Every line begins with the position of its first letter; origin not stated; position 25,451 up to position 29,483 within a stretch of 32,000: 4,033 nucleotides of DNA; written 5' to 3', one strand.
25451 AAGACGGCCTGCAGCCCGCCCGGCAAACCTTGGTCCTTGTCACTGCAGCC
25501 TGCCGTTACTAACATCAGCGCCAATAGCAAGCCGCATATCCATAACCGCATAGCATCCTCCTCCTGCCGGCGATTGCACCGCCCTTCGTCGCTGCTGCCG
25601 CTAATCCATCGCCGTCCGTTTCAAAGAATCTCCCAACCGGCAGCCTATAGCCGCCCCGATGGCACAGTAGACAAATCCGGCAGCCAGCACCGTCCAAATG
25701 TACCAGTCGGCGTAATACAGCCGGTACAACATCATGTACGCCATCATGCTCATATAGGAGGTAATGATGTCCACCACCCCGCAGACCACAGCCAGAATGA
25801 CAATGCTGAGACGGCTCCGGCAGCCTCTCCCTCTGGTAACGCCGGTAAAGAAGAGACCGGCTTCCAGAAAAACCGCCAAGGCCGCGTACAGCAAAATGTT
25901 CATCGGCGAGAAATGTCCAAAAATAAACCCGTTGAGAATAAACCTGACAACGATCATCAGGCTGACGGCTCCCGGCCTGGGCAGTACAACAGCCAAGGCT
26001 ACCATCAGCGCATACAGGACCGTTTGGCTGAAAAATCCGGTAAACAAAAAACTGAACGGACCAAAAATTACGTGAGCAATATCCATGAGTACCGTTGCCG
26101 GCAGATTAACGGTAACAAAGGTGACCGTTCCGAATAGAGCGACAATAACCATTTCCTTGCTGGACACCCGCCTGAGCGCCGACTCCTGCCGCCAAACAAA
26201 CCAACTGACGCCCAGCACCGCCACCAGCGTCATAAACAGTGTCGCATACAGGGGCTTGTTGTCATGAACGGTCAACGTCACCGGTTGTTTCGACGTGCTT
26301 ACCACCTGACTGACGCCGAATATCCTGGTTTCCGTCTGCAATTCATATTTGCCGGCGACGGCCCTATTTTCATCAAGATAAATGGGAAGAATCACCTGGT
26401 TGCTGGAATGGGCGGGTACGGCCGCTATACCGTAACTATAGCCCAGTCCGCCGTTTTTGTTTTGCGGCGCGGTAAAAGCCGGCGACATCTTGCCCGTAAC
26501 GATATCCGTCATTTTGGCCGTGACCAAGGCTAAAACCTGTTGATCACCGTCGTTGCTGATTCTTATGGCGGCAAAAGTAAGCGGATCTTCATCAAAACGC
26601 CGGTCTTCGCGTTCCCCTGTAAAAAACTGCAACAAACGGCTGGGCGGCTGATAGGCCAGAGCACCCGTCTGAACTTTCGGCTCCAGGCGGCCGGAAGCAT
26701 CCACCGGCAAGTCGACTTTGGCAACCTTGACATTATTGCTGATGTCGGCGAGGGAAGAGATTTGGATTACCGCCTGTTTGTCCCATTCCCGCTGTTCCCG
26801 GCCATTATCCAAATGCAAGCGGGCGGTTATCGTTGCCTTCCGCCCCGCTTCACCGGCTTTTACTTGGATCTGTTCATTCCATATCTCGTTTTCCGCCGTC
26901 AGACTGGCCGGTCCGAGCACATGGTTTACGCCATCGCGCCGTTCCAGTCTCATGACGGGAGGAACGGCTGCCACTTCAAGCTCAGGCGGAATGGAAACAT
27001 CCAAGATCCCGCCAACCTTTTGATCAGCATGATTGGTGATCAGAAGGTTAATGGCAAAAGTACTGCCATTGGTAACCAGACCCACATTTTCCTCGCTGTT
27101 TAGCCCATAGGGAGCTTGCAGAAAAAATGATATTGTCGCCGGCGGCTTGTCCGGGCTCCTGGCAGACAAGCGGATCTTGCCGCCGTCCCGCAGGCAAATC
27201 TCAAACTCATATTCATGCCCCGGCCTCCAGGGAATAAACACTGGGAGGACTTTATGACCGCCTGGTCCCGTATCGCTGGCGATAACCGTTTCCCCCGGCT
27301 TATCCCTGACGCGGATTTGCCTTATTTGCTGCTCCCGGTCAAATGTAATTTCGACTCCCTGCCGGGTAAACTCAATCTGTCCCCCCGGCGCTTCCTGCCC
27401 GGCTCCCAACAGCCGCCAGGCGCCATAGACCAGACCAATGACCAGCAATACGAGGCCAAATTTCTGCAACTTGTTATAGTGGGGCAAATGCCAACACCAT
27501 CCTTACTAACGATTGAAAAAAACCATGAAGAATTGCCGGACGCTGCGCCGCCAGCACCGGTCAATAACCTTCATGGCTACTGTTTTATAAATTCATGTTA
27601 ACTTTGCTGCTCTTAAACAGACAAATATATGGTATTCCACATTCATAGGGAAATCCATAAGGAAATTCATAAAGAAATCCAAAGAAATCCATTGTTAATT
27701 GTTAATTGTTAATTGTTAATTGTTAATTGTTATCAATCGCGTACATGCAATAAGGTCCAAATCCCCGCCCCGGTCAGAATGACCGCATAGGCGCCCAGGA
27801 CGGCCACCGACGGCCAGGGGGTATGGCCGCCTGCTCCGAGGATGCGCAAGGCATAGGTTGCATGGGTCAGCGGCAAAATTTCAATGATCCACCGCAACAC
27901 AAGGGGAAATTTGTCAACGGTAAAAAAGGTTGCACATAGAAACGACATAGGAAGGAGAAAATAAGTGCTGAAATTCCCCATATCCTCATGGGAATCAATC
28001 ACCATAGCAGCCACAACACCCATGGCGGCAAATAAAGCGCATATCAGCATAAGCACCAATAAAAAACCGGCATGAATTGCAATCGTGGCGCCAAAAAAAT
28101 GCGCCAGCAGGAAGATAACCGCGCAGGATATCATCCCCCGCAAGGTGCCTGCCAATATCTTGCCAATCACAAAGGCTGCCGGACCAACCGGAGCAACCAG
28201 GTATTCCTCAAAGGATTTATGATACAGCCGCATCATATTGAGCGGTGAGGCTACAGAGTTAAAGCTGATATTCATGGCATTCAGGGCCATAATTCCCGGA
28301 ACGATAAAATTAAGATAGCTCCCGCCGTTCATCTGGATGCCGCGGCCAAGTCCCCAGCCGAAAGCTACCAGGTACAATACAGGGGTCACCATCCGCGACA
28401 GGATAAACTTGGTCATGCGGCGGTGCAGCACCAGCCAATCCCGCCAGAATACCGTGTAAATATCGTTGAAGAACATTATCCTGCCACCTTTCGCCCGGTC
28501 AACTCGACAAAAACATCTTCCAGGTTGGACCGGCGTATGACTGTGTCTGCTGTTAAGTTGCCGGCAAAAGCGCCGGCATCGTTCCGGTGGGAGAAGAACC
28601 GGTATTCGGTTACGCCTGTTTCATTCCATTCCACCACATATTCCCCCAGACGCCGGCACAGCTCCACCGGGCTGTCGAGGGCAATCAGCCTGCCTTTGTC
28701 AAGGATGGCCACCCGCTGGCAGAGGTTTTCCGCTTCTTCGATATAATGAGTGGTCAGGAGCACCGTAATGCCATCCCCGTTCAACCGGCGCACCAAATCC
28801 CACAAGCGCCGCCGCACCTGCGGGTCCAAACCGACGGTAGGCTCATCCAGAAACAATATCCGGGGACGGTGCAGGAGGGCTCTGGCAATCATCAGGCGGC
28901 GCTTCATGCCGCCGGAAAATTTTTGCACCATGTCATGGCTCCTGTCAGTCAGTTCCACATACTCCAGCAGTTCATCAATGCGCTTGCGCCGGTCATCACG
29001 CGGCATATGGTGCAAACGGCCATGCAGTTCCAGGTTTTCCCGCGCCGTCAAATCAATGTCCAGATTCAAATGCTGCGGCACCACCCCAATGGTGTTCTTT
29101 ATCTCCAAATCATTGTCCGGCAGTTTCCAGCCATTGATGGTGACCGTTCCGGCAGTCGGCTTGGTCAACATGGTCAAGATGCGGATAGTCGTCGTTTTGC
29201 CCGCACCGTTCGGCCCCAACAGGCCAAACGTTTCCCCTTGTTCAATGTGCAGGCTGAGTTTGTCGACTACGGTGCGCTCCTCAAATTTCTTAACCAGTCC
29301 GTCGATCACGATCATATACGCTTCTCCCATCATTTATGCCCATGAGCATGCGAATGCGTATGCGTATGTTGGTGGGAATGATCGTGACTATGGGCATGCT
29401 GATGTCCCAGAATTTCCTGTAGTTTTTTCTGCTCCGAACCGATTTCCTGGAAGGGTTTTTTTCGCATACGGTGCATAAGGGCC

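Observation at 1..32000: Two tandem paralogous CobN-chelatase / TonB-receptor / exporter modules: candidate envelope-spanning metallo-tetrapyrrole processing system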

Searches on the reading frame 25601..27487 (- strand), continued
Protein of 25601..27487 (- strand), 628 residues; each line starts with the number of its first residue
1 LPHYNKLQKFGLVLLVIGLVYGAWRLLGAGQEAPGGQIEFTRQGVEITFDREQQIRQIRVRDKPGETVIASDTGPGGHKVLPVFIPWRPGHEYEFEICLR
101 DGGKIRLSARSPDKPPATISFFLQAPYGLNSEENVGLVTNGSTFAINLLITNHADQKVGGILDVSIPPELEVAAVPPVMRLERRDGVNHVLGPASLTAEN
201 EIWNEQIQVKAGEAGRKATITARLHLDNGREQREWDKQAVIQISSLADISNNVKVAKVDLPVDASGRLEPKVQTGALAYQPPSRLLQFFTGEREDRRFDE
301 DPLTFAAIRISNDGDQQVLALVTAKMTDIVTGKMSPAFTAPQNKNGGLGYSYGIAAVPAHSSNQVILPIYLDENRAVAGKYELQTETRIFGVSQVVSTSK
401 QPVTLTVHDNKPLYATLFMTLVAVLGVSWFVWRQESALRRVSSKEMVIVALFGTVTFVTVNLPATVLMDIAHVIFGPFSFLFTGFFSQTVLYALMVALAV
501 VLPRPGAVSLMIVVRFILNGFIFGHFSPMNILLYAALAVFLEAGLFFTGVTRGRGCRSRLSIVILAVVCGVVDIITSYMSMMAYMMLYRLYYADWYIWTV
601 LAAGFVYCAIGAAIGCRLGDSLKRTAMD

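Call 81: search_protein_families(library=pfam, proteins=[L016:16181-16969:+, L016:16986-17996:+, L016:20445-20936:+, L022:16858-17475:+, L026:18339-18986:+, L026:16524-17477:-, L045:18539-19831:+, L039:12007-13347:+, L038:14050-15579:+, L016:18526-19692:-], max_evalue=0.00001)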
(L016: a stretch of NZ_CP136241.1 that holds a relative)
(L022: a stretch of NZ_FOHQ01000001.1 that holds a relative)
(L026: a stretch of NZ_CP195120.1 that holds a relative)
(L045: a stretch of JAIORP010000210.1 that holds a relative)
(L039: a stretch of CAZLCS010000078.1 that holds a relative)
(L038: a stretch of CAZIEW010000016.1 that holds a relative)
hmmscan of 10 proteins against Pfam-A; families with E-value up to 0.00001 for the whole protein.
L016:16181-16969:+ (262 aa): 0 families

L016:16986-17996:+ (336 aa): 1 family
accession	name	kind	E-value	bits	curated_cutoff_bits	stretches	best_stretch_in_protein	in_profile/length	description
PF24318.1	DUF7490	-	7.3e-14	51.7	27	1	58-145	14-100/106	Domain of unknown function (DUF7490)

L016:20445-20936:+ (163 aa): 0 families

L022:16858-17475:+ (205 aa): 8 families
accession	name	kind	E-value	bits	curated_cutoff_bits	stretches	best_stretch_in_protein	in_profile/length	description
PF12801.12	Fer4_5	-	5.3e-15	55.6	22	1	25-72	1-48/48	4Fe-4S binding domain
PF14697.11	Fer4_21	-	1.1e-09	38.6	35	1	138-175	16-53/59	4Fe-4S dicluster domain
PF12838.12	Fer4_7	-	5.5e-09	36.8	27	0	138-175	10-50/52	4Fe-4S dicluster domain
PF00037.32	Fer4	-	1e-07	31.9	21.1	0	187-202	7-22/24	4Fe-4S binding domain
PF13187.11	Fer4_9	-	1.3e-07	31.9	27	0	138-176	10-50/52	4Fe-4S dicluster domain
PF13746.11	Fer4_18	-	3.7e-07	30.8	27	1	154-199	52-96/114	4Fe-4S dicluster domain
PF12797.12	Fer4_2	-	3e-06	27.3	24.5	0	158-174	5-21/22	4Fe-4S binding domain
PF13534.11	Fer4_17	-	7.1e-06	26.9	22.2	0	140-177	21-60/61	4Fe-4S dicluster domain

L026:18339-18986:+ (215 aa): 2 families
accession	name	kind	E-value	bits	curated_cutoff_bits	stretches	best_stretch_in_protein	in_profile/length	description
PF08447.18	PAS_3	-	2.1e-28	98.8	25.6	2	40-117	12-88/89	PAS fold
PF08448.16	PAS_4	-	3.1e-07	31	23.1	1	44-125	30-109/110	PAS fold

L026:16524-17477:- (317 aa): 1 family
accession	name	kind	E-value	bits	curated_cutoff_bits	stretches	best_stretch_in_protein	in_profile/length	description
PF01895.24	PhoU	-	4.7e-22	78.6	23.5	1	127-219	1-89/89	PhoU domain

L045:18539-19831:+ (430 aa): 3 families
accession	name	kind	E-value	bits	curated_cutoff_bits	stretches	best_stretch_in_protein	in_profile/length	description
PF13304.12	AAA_21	-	1.3e-39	137.5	27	1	48-363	2-303/304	AAA domain, putative AbiEii toxin, Type IV TA system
PF02463.25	SMC_N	-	7e-08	32.6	40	1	47-365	26-204/220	RecF/RecN/SMC N terminal domain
PF13175.12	AAA_15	-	3.4e-07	30.7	32.1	0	1-236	1-92/374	AAA ATPase domain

L039:12007-13347:+ (446 aa): 2 families
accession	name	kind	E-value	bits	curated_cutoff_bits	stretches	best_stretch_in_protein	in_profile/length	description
PF16576.10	HlyD_D23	-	3.8e-18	66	30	1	46-312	3-211/214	Barrel-sandwich domain of CusB or HlyD membrane-fusion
PF13437.12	HlyD_3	-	2e-11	45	22.2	1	205-306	1-100/106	HlyD family secretion protein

L038:14050-15579:+ (509 aa): 2 families
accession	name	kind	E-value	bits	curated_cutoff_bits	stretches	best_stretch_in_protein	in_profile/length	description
PF16576.10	HlyD_D23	-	2.4e-17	63.4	30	1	110-374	5-211/214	Barrel-sandwich domain of CusB or HlyD membrane-fusion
PF13437.12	HlyD_3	-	1.3e-11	45.6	22.2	1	267-366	1-97/106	HlyD family secretion protein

L016:18526-19692:- (388 aa): 2 families
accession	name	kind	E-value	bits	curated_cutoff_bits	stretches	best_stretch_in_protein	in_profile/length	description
PF01895.24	PhoU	-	2.4e-23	82.8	23.5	1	198-290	1-89/89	PhoU domain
PF04014.23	MazE_antitoxin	-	1.1e-07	32.1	24.7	1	63-102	1-40/48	Antidote-toxin recognition MazE, bacterial antitoxin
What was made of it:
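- A HlyD adaptor sits next to the ABC transporter in Syntrophobacteraceae (call 81).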

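Call 82: search_protein_families(library=pfam, proteins=[L015:2074-3021:+, L015:3243-3878:+, L015:4280-5017:+, L014:7373-8053:+, L014:6653-7393:-, L013:527-2902:+, L043:310-990:+, L045:707-1468:+, L045:19782-20441:+, L045:20458-20991:+], max_evalue=0.00001)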
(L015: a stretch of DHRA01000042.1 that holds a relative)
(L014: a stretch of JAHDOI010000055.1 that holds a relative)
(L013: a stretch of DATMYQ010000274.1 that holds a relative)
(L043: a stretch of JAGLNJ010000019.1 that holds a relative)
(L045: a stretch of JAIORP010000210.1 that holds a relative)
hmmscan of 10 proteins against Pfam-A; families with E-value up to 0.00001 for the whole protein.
L015:2074-3021:+ (315 aa): 0 families

L015:3243-3878:+ (211 aa): 1 family
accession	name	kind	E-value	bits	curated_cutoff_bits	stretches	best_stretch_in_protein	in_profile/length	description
PF01618.21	MotA_ExbB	-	5.2e-26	91.3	22.9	1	79-192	9-126/127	MotA/TolQ/ExbB proton channel family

L015:4280-5017:+ (245 aa): 1 family
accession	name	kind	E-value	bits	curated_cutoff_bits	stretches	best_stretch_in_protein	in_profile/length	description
PF03544.19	TonB_C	-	4.8e-21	75.4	24.6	1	165-244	2-79/79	Gram-negative bacterial TonB protein C-terminal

L014:7373-8053:+ (226 aa): 1 family
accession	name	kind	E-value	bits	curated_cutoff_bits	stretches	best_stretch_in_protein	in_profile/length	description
PF03544.19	TonB_C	-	1.9e-21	76.7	24.6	1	145-224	2-79/79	Gram-negative bacterial TonB protein C-terminal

L014:6653-7393:- (246 aa): 0 families

L013:527-2902:+ (791 aa): 2 families
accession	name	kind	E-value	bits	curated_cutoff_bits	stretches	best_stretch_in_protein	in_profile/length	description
PF00563.25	EAL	-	1.7e-71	240.7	31.3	1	543-777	3-236/236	EAL domain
PF00990.26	GGDEF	-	3.3e-42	144.4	23.8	1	366-521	1-160/161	Diguanylate cyclase, GGDEF domain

L043:310-990:+ (226 aa): 2 families
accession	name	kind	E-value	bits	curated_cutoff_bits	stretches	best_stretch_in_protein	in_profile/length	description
PF03544.19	TonB_C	-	1.8e-10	41.6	24.6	1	145-222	3-78/79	Gram-negative bacterial TonB protein C-terminal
PF13103.11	TonB_2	-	1.9e-07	31.5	22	1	132-214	3-82/85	TonB C terminal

L045:707-1468:+ (253 aa): 2 families
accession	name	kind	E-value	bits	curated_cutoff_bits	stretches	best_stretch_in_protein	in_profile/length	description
PF03544.19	TonB_C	-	1e-11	45.5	24.6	1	172-249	3-78/79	Gram-negative bacterial TonB protein C-terminal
PF13103.11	TonB_2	-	1e-06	29.2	22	0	159-242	3-83/85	TonB C terminal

L045:19782-20441:+ (219 aa): 1 family
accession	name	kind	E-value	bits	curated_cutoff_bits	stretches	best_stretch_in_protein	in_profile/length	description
PF13707.11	RloB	-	1.7e-46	159.3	31.5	1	40-214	1-195/195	RloB-like protein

L045:20458-20991:+ (177 aa): 1 family
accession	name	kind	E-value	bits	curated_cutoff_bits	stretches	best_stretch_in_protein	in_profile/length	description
PF02572.21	CobA_CobO_BtuR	-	8.6e-65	218.6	25.7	1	8-176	2-171/172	ATP:corrinoid adenosyltransferase BtuR/CobO/CobP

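Call 111: search_protein_representatives(protein=window:25601-27487:-)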
Query: 628 residues. Proteins with E-value up to 0.001 (for the whole library): 401; up to 1e-10: 329; up to 1e-30: 136. The best 150 are listed.
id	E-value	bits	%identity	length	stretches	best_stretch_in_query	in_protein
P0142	3.4e-203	693.2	51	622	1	12-628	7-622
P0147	6.4e-145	500.7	47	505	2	247-628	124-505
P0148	1.1e-100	354.6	33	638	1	11-624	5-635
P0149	1.8e-89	317.6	32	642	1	16-625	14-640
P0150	2.2e-76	274.3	32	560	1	107-628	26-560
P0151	4.8e-71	256.7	30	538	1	124-627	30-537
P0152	4.6e-69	250.2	30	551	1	120-627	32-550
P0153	1.0e-67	245.7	32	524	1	188-625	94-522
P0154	4.0e-67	243.8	33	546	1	121-626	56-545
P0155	2.2e-65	238.0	29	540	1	124-624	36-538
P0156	3.5e-65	237.4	41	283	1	13-286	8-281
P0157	4.1e-62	227.2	27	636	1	37-625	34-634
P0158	1.3e-61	225.5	30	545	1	120-627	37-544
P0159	1.5e-58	215.5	31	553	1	118-626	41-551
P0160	4.4e-58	213.9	33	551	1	202-624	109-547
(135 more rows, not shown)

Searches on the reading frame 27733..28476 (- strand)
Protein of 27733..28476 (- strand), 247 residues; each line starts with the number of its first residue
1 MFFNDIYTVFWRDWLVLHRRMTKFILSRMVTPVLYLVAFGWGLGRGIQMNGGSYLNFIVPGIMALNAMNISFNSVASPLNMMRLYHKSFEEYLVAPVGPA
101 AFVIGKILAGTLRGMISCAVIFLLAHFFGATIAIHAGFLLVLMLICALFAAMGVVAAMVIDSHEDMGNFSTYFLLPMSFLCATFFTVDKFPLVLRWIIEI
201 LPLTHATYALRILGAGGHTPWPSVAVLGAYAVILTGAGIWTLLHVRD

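Call 6: search_protein_families(library=pfam, proteins=[window:27733-28476:-])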
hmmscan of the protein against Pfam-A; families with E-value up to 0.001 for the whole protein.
window:27733-28476:- (247 aa): 2 families
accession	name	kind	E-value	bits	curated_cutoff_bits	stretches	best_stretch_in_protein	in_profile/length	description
PF01061.29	ABC2_membrane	-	2.5e-27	96.2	26.9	1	6-212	3-208/211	ABC-2 type transporter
PF12698.13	ABC2_membrane_3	-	7.8e-16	58.5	31.6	1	52-239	158-346/347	ABC-2 family transporter protein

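Call 30: search_protein_families(library=ncbifam, proteins=[window:27733-28476:-], max_evalue=0.00001)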
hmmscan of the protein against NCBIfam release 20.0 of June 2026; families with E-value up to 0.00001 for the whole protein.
window:27733-28476:- (247 aa): 5 families
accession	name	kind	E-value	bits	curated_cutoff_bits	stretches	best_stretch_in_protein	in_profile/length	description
NF011648.0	PRK15066.1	subfamily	5.3e-28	98.2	225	1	7-240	11-247/257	ABC transporter permease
TIGR01247.1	drrB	subfamily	2.5e-23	83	223.05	1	20-218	8-209/236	daunorubicin resistance ABC transporter membrane protein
TIGR01291.1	nodJ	subfamily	4e-16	59.3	206.65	1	8-217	9-220/253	ABC-2 type transporter, NodJ family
TIGR03861.1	phenyl_ABC_PedC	subfamily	6.6e-12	45.6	241.35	1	8-212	6-219/253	alcohol ABC transporter, permease protein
TIGR00025.1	Mtu_efflux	paralog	5.8e-06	26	146.9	1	28-239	11-225/238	ABC transporter efflux protein, DrrB family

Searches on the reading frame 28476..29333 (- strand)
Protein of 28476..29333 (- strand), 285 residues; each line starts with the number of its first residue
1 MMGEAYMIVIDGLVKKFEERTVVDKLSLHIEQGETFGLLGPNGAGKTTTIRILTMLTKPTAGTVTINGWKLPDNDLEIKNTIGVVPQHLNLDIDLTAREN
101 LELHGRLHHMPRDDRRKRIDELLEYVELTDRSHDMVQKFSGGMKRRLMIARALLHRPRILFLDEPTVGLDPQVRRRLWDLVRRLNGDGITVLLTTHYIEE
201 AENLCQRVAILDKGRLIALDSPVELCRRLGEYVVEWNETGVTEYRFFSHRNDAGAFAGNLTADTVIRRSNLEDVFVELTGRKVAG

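Call 6: search_protein_families(library=pfam, proteins=[window:28476-29333:-])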
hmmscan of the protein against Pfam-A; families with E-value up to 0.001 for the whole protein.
window:28476-29333:- (285 aa): 3 families
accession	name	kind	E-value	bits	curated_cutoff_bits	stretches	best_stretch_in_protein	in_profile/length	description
PF00005.33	ABC_tran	-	5.4e-36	124.7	25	1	24-166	2-136/137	ABC transporter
PF13304.12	AAA_21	-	6.2e-15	56.5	27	1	126-196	225-298/304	AAA domain, putative AbiEii toxin, Type IV TA system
PF13175.12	AAA_15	-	0.00023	21.3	32.1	0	158-196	330-369/374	AAA ATPase domain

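Call 30: search_protein_families(library=ncbifam, proteins=[window:28476-29333:-], max_evalue=0.00001)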
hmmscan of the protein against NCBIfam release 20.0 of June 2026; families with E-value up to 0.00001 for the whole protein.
window:28476-29333:- (285 aa): 185 families (the best 25 are shown)
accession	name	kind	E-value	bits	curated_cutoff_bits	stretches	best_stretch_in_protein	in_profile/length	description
TIGR01188.1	drrA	subfamily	6.1e-91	304.8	312.45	1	15-243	1-229/302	daunorubicin resistance ABC transporter, ATP-binding protein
NF010060.0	PRK13537.1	equivalog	2.2e-75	253.5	521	1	7-235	15-244/314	nodulation factor ABC transporter ATP-binding protein NodI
NF010059.0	PRK13536.1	equivalog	4.3e-68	229.6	549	1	8-235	44-272/342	nodulation factor ABC transporter ATP-binding protein NodI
TIGR03864.1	PQQ_ABC_ATP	hypoth_equivalog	9.6e-63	211.8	302.25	1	8-230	2-224/236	ABC transporter, ATP-binding subunit, PQQ-dependent alcohol dehydrogenase system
NF033858.1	ABC2_perm_RbbA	equivalog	2e-62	211.3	1050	1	6-231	265-490/909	ribosome-associated ATPase/putative transporter RbbA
TIGR01288.1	nodI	equivalog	2e-62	211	424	1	10-235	7-233/303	nodulation factor ABC transporter ATP-binding protein NodI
TIGR03522.1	GldA_ABC_ATP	equivalog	6.4e-54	183.4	402.6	1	8-224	3-218/301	gliding motility-associated ABC transporter ATP-binding subunit GldA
TIGR03740.1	galliderm_ABC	subfamily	5.1e-50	170.2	309.75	1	10-217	3-203/223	lantibiotic protection ABC transporter ATP-binding subunit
NF000106.1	40850658_otr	exception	4.1e-46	157.7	750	1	8-231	14-237/351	oxytetracycline efflux ABC transporter Otr(C) ATP-binding subunit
TIGR04406.1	LPS_export_lptB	equivalog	6.4e-46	156.6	240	1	8-225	2-222/239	LPS export ABC transporter ATP-binding protein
TIGR00968.1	3a0106s01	subfamily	3.8e-44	151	342.75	1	8-228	1-221/237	sulfate ABC transporter ATP-binding protein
TIGR03265.1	PhnT2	equivalog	2.5e-43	148.7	457.7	1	7-228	4-225/353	putative 2-aminoethylphosphonate ABC transporter ATP-binding protein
NF006987.0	PRK09452.1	equivalog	5.2e-42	143.9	482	1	5-225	15-235/378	spermidine/putrescine ABC transporter ATP-binding protein PotA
TIGR02314.1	ABC_MetN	equivalog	9.8e-42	143.2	499.7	1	21-222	19-225/343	methionine ABC transporter ATP-binding protein MetN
TIGR01257.1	rim_protein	equivalog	1.5e-40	138.1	4012.85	1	21-231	1953-2163/2272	rim ABC transporter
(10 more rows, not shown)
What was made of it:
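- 28476..29333 (-): ABC ATPase c (DrrA/NodI-like). Calls 6, 30.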
